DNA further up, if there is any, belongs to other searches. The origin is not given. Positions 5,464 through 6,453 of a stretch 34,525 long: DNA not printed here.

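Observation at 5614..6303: YchF-like protein that has lost its GTPase domain but keeps an intact TGS domain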

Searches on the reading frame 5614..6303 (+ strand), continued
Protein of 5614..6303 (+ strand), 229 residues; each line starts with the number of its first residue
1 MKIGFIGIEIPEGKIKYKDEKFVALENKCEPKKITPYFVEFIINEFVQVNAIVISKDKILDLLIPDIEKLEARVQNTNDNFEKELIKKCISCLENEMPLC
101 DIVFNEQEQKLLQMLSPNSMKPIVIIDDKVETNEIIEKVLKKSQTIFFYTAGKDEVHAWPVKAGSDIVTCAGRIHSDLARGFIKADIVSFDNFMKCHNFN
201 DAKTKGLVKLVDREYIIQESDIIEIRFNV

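Call 38: search_protein_families(library=ncbifam, proteins=[L035:8271-9953:+, L045:68-1675:+, L043:2581-4356:+, L069:8001-10001:+, L028:8193-9968:+, L072:7993-9966:+, P0202, P0160, P0163, L072:10001-10699:+], max_evalue=1e-10)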
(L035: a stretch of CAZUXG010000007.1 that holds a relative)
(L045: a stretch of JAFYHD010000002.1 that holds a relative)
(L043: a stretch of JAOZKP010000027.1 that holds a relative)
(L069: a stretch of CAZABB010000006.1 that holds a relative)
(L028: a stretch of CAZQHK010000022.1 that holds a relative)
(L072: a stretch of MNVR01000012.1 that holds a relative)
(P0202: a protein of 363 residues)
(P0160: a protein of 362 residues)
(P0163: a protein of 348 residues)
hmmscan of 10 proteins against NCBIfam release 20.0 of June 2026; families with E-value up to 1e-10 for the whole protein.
L035:8271-9953:+ (561 aa): 183 families (the best 25 are shown)
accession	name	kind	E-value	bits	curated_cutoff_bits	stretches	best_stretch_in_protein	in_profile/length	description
TIGR03719.1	ABC_ABC_ChvD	subfamily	2.7e-289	960.4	806.75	1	7-558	2-552/552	energy-dependent translational throttle protein EttA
NF008775.0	PRK11819.1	equivalog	5.7e-289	959.4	599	1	5-560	2-556/556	energy-dependent translational throttle protein EttA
NF050005.1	ABC_ATPase_Uup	equivalog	3.4e-136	455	900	1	11-549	5-540/636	ATP-binding cassette ATPase Uup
NF008358.0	PRK11147.1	equivalog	1.7e-126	423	936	1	12-546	6-537/635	ABC transporter ATP-binding protein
NF000355.4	ribo_prot_ABC_F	equivalog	3e-115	385.9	380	2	9-292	2-243/499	ribosomal protection-like ABC-F family protein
NF000171.1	ABCF_producer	exception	2.3e-96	323.4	800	3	10-281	4-277/541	TlrC/CarA/OleB/SrmB family ABC-F type ribosomal protection protein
NF011646.0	PRK15064.1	equivalog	3.3e-90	303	762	1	13-539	5-527/530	ABC-F family ATPase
NF007921.0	PRK10636.1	equivalog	8.5e-86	288.6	917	2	100-536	84-516/638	ABC transporter ATP-binding protein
NF000170.2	ABCF_Vga_all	exception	4.5e-84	282.8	725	2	315-541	257-474/521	Vga family ABC-F type ribosomal protection protein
NF000166.1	ABCF_CarA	exception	1.5e-77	261.1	1050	2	13-257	9-263/556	ABC-F type ribosomal protection protein Car(A)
NF043038.1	ABCF_CplR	exception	7.5e-76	255.9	780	2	303-542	260-491/544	ABC-F type ribosomal protection protein CplR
NF000168.2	ABCF_Msr_all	exception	3.3e-73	246.9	680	2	162-267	95-201/487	Msr family ABC-F type ribosomal protection protein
NF000514.1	ABCF_OptrA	exception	5.5e-73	246.4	1450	1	4-540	15-552/655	ABC-F type ribosomal protection protein OptrA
NF000169.2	ABCF_Sal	exception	9.1e-69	232.5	725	2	162-415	125-402/542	Sal family ABC-F type ribosomal protection protein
NF000167.2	ABCF_Lsa_all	exception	9e-64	216.2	750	3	165-294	115-239/492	Lsa family ABC-F type ribosomal protection protein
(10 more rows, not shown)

L045:68-1675:+ (536 aa): 11 families
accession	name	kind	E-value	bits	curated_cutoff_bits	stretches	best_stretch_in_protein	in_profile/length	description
NF033617.1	RND_permease_2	subfamily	3.5e-66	223.9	1250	1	12-527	497-1008/1009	multidrug efflux RND transporter permease subunit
NF000282.2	RND_permease_1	subfamily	8.4e-42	143.1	1250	1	21-526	520-1027/1029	multidrug efflux RND transporter permease subunit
NF007905.0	PRK10614.1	equivalog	2.4e-38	131.4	1774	1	93-529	571-1011/1025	multidrug efflux RND transporter permease subunit MdtC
NF007798.0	PRK10503.1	equivalog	3.4e-38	130.9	1584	1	24-528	522-1024/1040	MdtB/MuxB family multidrug efflux RND transporter permease subunit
NF007133.0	PRK09579.1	equivalog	1e-36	125.9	1763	1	6-532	496-1008/1017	multidrug efflux RND transporter permease subunit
TIGR00915.1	2A0602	subfamily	2e-36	125.3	940.35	1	22-527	522-1029/1050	efflux RND transporter permease subunit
TIGR00914.1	2A0601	subfamily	3.1e-34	117.9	701.45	1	180-532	683-1041/1051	CusA/CzcA family heavy metal efflux RND transporter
NF007131.0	PRK09577.1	equivalog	2.9e-23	81.6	1768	1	59-525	553-1021/1045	multidrug efflux RND transporter permease subunit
NF000037.1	RND_perm_OqxB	exception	3.3e-21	74.9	2200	1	246-524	753-1032/1050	multidrug efflux RND transporter permease subunit OqxB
NF007842.1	PRK10555.1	equivalog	5e-21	74.3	1854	1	288-526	792-1026/1036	multidrug efflux RND transporter permease AcrD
NF011706.2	PRK15127.1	equivalog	3e-16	58.5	2150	1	270-525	777-1028/1049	multidrug efflux RND transporter permease subunit AcrB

L043:2581-4356:+ (592 aa): 180 families (the best 25 are shown)
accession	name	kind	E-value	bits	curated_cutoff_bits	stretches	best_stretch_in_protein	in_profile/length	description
TIGR03719.1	ABC_ABC_ChvD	subfamily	6.8e-287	952.5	806.75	1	38-589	2-552/552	energy-dependent translational throttle protein EttA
NF008775.0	PRK11819.1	equivalog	3.1e-286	950.4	599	1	36-591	2-556/556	energy-dependent translational throttle protein EttA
NF050005.1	ABC_ATPase_Uup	equivalog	6.6e-140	467.3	900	1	45-576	8-536/636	ATP-binding cassette ATPase Uup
NF008358.0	PRK11147.1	equivalog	4e-128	428.4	936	1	46-574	9-534/635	ABC transporter ATP-binding protein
NF000355.4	ribo_prot_ABC_F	equivalog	3.8e-115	385.6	380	3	355-537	309-486/499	ribosomal protection-like ABC-F family protein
NF000171.1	ABCF_producer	exception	4.3e-97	325.8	800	3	42-312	5-277/541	TlrC/CarA/OleB/SrmB family ABC-F type ribosomal protection protein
NF011646.0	PRK15064.1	equivalog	3.2e-88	296.5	762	1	45-571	6-528/530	ABC-F family ATPase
NF000170.2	ABCF_Vga_all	exception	2.3e-81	273.9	725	2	356-571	268-473/521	Vga family ABC-F type ribosomal protection protein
NF007921.0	PRK10636.1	equivalog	1.4e-80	271.3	917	2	131-567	84-516/638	ABC transporter ATP-binding protein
NF000166.1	ABCF_CarA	exception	2.5e-77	260.3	1050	2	45-289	10-264/556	ABC-F type ribosomal protection protein Car(A)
NF043038.1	ABCF_CplR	exception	3.2e-74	250.6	780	2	334-573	260-491/544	ABC-F type ribosomal protection protein CplR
NF000168.2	ABCF_Msr_all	exception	7.5e-73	245.8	680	2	193-299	95-202/487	Msr family ABC-F type ribosomal protection protein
NF000514.1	ABCF_OptrA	exception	2.4e-71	240.9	1450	1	28-570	8-551/655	ABC-F type ribosomal protection protein OptrA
NF000169.2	ABCF_Sal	exception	2.4e-68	231.1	725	3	193-324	125-255/542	Sal family ABC-F type ribosomal protection protein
NF000167.2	ABCF_Lsa_all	exception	4.9e-62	210.5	750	3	196-324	115-238/492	Lsa family ABC-F type ribosomal protection protein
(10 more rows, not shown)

L069:8001-10001:+ (667 aa): 24 families
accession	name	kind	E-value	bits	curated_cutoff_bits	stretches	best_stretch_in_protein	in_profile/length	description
NF009381.0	PRK12740.1-5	subfamily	6.4e-254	844.5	583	2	174-665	201-691/692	elongation factor G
NF009891.0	PRK13351.1-1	equivalog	1.4e-197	658.4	597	1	11-661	12-679/681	elongation factor G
TIGR00484.1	EF-G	equivalog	1.9e-194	647.7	659.4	2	175-660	204-690/691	elongation factor G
NF009377.1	PRK12740.1-1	equivalog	2.7e-174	581.4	890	2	174-655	203-698/700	elongation factor G-like protein EF-G2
NF009379.0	PRK12740.1-3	equivalog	9.1e-167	556.6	513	2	177-661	202-672/674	elongation factor G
NF058620.1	EFG2_Bacteroid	exception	5.6e-156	520.9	1000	3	174-489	201-512/717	elongation factor G2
NF012153.1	tet_protect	equivalog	1.4e-99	334.1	775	1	15-644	7-614/614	tetracycline resistance ribosomal protection protein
TIGR00490.1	aEF-2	equivalog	4.4e-84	282.9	738.45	3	263-486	275-495/720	elongation factor EF-2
NF000120.3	47473_otr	exception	6.5e-69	233.1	900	1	15-637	9-606/608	tetracycline resistance ribosomal protection protein Otr(A)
NF033148.1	tet_protect_M_W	exception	4.5e-66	223.5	1100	1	15-659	10-622/639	TetM/TetW/TetO/TetS family tetracycline resistance ribosomal protection protein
NF012154.0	tet_protect_Q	exception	4.5e-58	197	1425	1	15-661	10-628/638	tetracycline resistance ribosomal protection protein Tet(Q)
NF012155.1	tet_protect_M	exception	7.9e-53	179.6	1420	1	15-647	10-613/639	tetracycline resistance ribosomal protection protein Tet(M)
NF009892.0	PRK13351.1-3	equivalog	1.6e-51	175.5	640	1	15-638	10-608/623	elongation factor G-like protein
NF001964.0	PRK00741.1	equivalog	4.1e-43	147.6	473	1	3-446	7-464/529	peptide chain release factor 3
TIGR01394.1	TypA_BipA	equivalog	4.4e-41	140.8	757.3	2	276-454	199-388/594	translational GTPase TypA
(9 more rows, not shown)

L028:8193-9968:+ (592 aa): 32 families (the best 25 are shown)
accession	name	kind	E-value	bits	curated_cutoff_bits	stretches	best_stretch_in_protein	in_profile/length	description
TIGR01394.1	TypA_BipA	equivalog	2.5e-251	835.1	757.3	1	9-592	1-585/594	translational GTPase TypA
NF007583.0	PRK10218.1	equivalog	4.4e-210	698.7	1260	1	7-592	3-590/607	ribosome-dependent GTPase TypA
TIGR01393.1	lepA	equivalog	1.2e-69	235.2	533.9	1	8-393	2-371/595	translation elongation factor 4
TIGR00484.1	EF-G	equivalog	3.8e-62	210.4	659.4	2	4-165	5-165/691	elongation factor G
NF009381.0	PRK12740.1-5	subfamily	9e-62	209.4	583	2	3-152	3-154/692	elongation factor G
TIGR00490.1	aEF-2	equivalog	4.3e-57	193.7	738.45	2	5-153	15-167/720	elongation factor EF-2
NF012153.1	tet_protect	equivalog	3e-50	171.1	775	1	11-150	2-143/614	tetracycline resistance ribosomal protection protein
NF009891.0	PRK13351.1-1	equivalog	3.2e-44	151.6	597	2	4-152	4-154/681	elongation factor G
NF000120.3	47473_otr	exception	9.1e-41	140.1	900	1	11-150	4-145/608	tetracycline resistance ribosomal protection protein Otr(A)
NF009377.1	PRK12740.1-1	equivalog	3.5e-39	134.8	890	1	5-152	9-158/700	elongation factor G-like protein EF-G2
NF033148.1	tet_protect_M_W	exception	1.5e-34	119.4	1100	1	8-145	2-141/639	TetM/TetW/TetO/TetS family tetracycline resistance ribosomal protection protein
NF009379.0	PRK12740.1-3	equivalog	5.4e-34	117.8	513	2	6-144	5-145/674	elongation factor G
NF058620.1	EFG2_Bacteroid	exception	2.3e-32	112.2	1000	1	1-151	1-153/717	elongation factor G2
NF001964.0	PRK00741.1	equivalog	1.4e-31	109.5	473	1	8-150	11-159/529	peptide chain release factor 3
NF012154.0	tet_protect_Q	exception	1.6e-27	96.1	1425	1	8-136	2-132/638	tetracycline resistance ribosomal protection protein Tet(Q)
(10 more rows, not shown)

L072:7993-9966:+ (658 aa): 25 families
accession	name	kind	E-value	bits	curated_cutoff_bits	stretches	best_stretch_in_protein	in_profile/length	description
NF009381.0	PRK12740.1-5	subfamily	8.1e-258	857.4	583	2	174-653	211-688/692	elongation factor G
TIGR00484.1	EF-G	equivalog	6.8e-202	672.3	659.4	2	174-650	213-689/691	elongation factor G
NF009891.0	PRK13351.1-1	equivalog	3.7e-195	650.4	597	2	175-650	196-677/681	elongation factor G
NF009377.1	PRK12740.1-1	equivalog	7.5e-185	616.3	890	2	175-646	214-698/700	elongation factor G-like protein EF-G2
NF058620.1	EFG2_Bacteroid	exception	6.2e-161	537.2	1000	3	174-479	211-511/717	elongation factor G2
NF009379.0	PRK12740.1-3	equivalog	6.7e-154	514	513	2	174-650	209-670/674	elongation factor G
NF012153.1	tet_protect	equivalog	2.9e-97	326.4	775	1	20-635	5-614/614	tetracycline resistance ribosomal protection protein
TIGR00490.1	aEF-2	equivalog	7.7e-68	229.2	738.45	3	230-448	245-471/720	elongation factor EF-2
NF033148.1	tet_protect_M_W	exception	6.4e-66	223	1100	1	20-641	8-616/639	TetM/TetW/TetO/TetS family tetracycline resistance ribosomal protection protein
NF012154.0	tet_protect_Q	exception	1.2e-60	205.5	1425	1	20-636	8-612/638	tetracycline resistance ribosomal protection protein Tet(Q)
NF000120.3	47473_otr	exception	5.6e-60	203.6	900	1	20-628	7-606/608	tetracycline resistance ribosomal protection protein Otr(A)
NF012155.1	tet_protect_M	exception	3e-53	181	1420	1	20-635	8-610/639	tetracycline resistance ribosomal protection protein Tet(M)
NF001964.0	PRK00741.1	equivalog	5.2e-47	160.5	473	2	14-193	11-195/529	peptide chain release factor 3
NF009892.0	PRK13351.1-3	equivalog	5.3e-47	160.6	640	1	17-629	5-608/623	elongation factor G-like protein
TIGR01394.1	TypA_BipA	equivalog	1.1e-41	142.7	757.3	2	16-160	2-144/594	translational GTPase TypA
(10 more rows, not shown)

P0202 (363 aa): 2 families
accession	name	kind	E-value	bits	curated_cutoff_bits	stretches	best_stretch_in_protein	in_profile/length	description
TIGR00092.1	TIGR00092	equivalog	4.7e-106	355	279.2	1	2-363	4-368/368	redox-regulated ATPase YchF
NF007171.0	PRK09602.1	subfamily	2.2e-16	59.7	387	1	1-246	3-261/397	YchF-related putative GTPase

P0160 (362 aa): 1 family
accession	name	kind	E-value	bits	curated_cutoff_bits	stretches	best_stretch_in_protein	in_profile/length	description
TIGR00092.1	TIGR00092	equivalog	1.5e-70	238.2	279.2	1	1-362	1-368/368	redox-regulated ATPase YchF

P0163 (348 aa): 1 family
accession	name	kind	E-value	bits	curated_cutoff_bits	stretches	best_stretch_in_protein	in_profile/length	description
TIGR00092.1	TIGR00092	equivalog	3.6e-78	263.3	279.2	1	30-347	41-367/368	redox-regulated ATPase YchF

L072:10001-10699:+ (233 aa): 1 family
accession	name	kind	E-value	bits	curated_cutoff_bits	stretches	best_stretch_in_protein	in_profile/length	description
TIGR00092.1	TIGR00092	equivalog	2.1e-37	129.1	279.2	1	131-232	266-367/368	redox-regulated ATPase YchF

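Call 42: find_related_loci(query=A2, collection=viral_contigs, flank=5000)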
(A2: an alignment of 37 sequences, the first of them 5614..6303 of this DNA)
Query A2 (229 aa) in viral_contigs; peptide patterns used: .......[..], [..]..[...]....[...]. (x = any residue, [..] = any of these).
26 stretches matched a pattern, but none encodes a relative of the query by tblastn (E <= 1e-3).

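Call 43: search_dna_similar(query=window:5614-6300:+, collection=plasmids, mode=protein, max_rows=10)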
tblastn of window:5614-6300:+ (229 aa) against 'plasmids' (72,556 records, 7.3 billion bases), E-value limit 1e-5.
Records with a match: 77; places in all: 77; records where one place covers at least 80% of the query: 0.
Best place of each record, by identity: <60% 77.
By first word of the organism name: Escherichia 13; Azospirillum 7; Klebsiella 7; Acinetobacter 4; Sinorhizobium 4; Bacillus 3; Paracoccus 3; Listeria 2; Neisseria 2; Proteus 2; and 29 more.
By predicted mobility (MOB-suite, as given by PLSDB): non-mobilizable 68; mobilizable 7; conjugative 2.
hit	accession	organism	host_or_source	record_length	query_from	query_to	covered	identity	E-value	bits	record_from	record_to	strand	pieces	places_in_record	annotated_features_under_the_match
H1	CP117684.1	Latilactobacillus curvatus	Pig,Single cell,feces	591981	60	229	74%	27.4%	3e-14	78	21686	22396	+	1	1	ychF: redox-regulated ATPase YchF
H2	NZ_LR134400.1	Listeria monocytogenes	Homo sapiens,Vein blood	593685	60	229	74%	25.7%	8e-15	80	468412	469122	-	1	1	ychF: redox-regulated ATPase YchF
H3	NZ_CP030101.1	Listeria monocytogenes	Environment,water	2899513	60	229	74%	25.7%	8e-15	80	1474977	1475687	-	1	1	none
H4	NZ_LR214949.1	Mesomycoplasma hyorhinis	Uninoculated HEP-2 tissue culture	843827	60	228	74%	25.7%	7e-10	66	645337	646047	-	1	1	ychF: redox-regulated ATPase YchF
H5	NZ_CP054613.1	Paenibacillus cellulosilyticus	cell culture,soil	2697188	60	229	74%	24.9%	6e-18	89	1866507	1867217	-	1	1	none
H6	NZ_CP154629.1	Acetoanaerobium noterae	cell culture,Sludge of a digestion ...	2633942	128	229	45%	39.8%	7e-16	83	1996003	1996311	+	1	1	none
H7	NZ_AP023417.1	Vescimonas fastidiosa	Homo sapiens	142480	146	229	37%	44.7%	7e-16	83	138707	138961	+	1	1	ychF: redox-regulated ATPase YchF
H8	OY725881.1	Subdoligranulum variabile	-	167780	146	229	37%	43.5%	1e-15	82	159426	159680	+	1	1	record has no annotation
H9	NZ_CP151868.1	Bacillus thuringiensis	tobacco,mixed culture,leaves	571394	148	229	36%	43.9%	3e-16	84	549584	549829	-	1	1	ychF: redox-regulated ATPase YchF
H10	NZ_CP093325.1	Bacillus sp. N5-665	whole organism,peat soil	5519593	148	229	36%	43.9%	5e-16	84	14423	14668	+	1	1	none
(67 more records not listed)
